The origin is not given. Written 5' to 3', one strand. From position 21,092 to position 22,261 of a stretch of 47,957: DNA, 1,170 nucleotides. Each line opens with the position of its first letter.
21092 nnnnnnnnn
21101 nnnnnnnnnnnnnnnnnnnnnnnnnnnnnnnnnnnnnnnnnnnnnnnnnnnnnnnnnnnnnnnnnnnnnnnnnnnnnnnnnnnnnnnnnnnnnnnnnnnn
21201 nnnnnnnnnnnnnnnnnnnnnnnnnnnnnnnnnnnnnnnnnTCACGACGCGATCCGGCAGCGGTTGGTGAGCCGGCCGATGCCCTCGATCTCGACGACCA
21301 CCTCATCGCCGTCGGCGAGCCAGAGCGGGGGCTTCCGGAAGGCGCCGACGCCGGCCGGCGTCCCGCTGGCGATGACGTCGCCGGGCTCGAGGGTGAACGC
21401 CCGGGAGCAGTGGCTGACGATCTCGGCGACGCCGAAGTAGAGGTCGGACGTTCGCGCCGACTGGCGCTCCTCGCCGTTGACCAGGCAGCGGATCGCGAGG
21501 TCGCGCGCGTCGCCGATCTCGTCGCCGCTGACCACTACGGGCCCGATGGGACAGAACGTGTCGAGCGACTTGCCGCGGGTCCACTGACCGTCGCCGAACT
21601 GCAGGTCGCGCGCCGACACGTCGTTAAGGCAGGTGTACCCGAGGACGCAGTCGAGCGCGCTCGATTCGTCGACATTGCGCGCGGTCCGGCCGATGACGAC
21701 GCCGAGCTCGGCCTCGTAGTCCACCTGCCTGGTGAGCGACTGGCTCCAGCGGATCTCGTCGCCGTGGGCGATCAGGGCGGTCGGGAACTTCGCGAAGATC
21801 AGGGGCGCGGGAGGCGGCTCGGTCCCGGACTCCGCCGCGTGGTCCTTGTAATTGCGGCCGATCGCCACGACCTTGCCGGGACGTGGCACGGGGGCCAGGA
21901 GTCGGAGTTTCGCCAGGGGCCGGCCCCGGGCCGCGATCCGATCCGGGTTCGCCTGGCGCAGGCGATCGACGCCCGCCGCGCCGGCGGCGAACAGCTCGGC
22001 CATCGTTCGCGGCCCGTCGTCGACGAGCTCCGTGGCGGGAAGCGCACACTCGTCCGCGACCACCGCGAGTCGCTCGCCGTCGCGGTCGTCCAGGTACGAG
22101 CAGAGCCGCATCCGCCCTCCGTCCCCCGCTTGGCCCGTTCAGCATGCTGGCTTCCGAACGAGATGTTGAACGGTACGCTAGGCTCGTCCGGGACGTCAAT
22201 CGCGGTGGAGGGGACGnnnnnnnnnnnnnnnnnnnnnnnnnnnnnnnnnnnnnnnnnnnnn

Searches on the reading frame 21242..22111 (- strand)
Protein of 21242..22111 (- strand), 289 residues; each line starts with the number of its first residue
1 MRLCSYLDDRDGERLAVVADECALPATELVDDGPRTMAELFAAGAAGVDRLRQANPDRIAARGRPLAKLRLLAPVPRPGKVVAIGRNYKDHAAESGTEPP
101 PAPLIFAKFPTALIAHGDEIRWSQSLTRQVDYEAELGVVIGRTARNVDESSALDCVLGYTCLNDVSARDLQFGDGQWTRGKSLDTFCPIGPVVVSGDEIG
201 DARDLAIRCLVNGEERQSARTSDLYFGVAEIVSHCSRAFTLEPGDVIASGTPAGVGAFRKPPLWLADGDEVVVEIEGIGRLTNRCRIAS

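Call 8: search_protein_families(library=pfam, proteins=[window:21242-22111:-])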
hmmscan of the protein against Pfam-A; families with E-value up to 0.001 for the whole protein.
window:21242-22111:- (289 aa): 1 family
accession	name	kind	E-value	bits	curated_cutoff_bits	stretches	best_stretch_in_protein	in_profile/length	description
PF01557.24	FAA_hydrolase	-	5.1e-75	252.2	23.9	1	80-284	1-212/214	Fumarylacetoacetate (FAA) hydrolase C-terminal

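Call 10: search_protein_families(library=ncbifam, proteins=[window:21242-22111:-], max_evalue=0.00001)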
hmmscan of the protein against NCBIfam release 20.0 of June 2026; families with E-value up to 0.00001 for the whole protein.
window:21242-22111:- (289 aa): 7 families
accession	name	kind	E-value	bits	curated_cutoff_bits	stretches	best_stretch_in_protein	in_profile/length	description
NF053535.1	DhyDRhmHlse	equivalog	4.8e-60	203.3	500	1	67-281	59-274/284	2,4-didehydro-3-deoxy-L-rhamnonate hydrolase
TIGR02303.1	HpaG-C-term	equivalog_domain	1.6e-53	181.7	276.4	1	68-284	33-241/245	4-hydroxyphenylacetate degradation bifunctional isomerase/decarboxylase, C-terminal subunit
NF011750.0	PRK15203.1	equivalog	6.4e-46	157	811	1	78-285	222-422/429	4-hydroxyphenylacetate degradation bifunctional isomerase/decarboxylase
NF009399.0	PRK12764.1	equivalog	2.5e-37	129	444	1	77-277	20-211/501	fumarylacetoacetate hydrolase family protein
NF007967.0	PRK10691.1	equivalog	2.9e-32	111.8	201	1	79-259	17-200/219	fumarylacetoacetate hydrolase family protein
TIGR02305.1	HpaG-N-term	equivalog_domain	9.4e-32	110.2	228.65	1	98-284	28-204/205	4-hydroxyphenylacetate degradation bifunctional isomerase/decarboxylase, N-terminal subunit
TIGR01266.1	fum_ac_acetase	equivalog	7.9e-06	25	375.3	0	125-172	192-242/420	fumarylacetoacetase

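Call 42: search_solved_structures(query=window:21242-22111:-, max_evalue=1e-30)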
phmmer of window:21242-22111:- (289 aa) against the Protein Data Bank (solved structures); distinct sequences matched with E-value up to 1e-30: 18.
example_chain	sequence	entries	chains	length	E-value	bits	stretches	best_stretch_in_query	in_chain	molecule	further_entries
8sky_A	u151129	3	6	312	2.2e-60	207.9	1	54-285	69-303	Fumarylacetoacetate hydrolase family protein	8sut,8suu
1gtt_A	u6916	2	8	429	3.6e-59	203.9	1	73-285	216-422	4-HYDROXYPHENYLACETATE DEGRADATION BIFUNCTIONAL ISOMERASE/DECARBOXYLASE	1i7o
6iym_A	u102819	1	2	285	6.6e-58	199.8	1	68-286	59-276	5-oxopent-3-ene-1,2,5-tricarboxylate decarboxylase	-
3rr6_A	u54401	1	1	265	1.5e-54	188.8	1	60-284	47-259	Putative uncharacterized protein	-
3qdf_A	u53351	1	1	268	1.4e-52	182.3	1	59-284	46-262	2-hydroxyhepta-2,4-diene-1,7-dioate isomerase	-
8gsr_A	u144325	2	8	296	5e-51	177.2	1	67-280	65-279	L-2,4-diketo-3-deoxyrhamnonate hydrolase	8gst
4pfz_A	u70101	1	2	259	3.6e-49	171.1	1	55-284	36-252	5-carboxymethyl-2-hydroxymuconate delta-isomerase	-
6v77_A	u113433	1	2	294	1.4e-45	159.3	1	58-285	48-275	Putative HpcE protein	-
4dbf_A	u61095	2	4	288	4.8e-45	157.6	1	58-283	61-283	2-HYDROXYHEPTA-2,4-DIENE-1,7-DIOATE ISOMERASE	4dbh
6j57_A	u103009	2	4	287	1.3e-43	152.9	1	65-284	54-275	Predicted 2-keto-4-pentenoate hydratase/2-oxohepta-3-ene-1,7-dioic acid hydratase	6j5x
2dfu_A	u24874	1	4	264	6.4e-41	144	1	62-281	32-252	probable 2-hydroxyhepta-2,4-diene-1,7-dioate isomerase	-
1wzo_A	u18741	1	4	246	3.5e-40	141.6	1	74-284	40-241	HpcE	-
3r6o_A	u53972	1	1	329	2.2e-37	132.4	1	65-280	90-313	2-hydroxyhepta-2,4-diene-1, 7-dioateisomerase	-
6jvv_A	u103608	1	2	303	1.7e-33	119.6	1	11-281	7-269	maleylpyruvate hydrolase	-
6jvw_A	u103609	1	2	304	1.8e-33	119.6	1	11-281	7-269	maleylpyruvate hydrolase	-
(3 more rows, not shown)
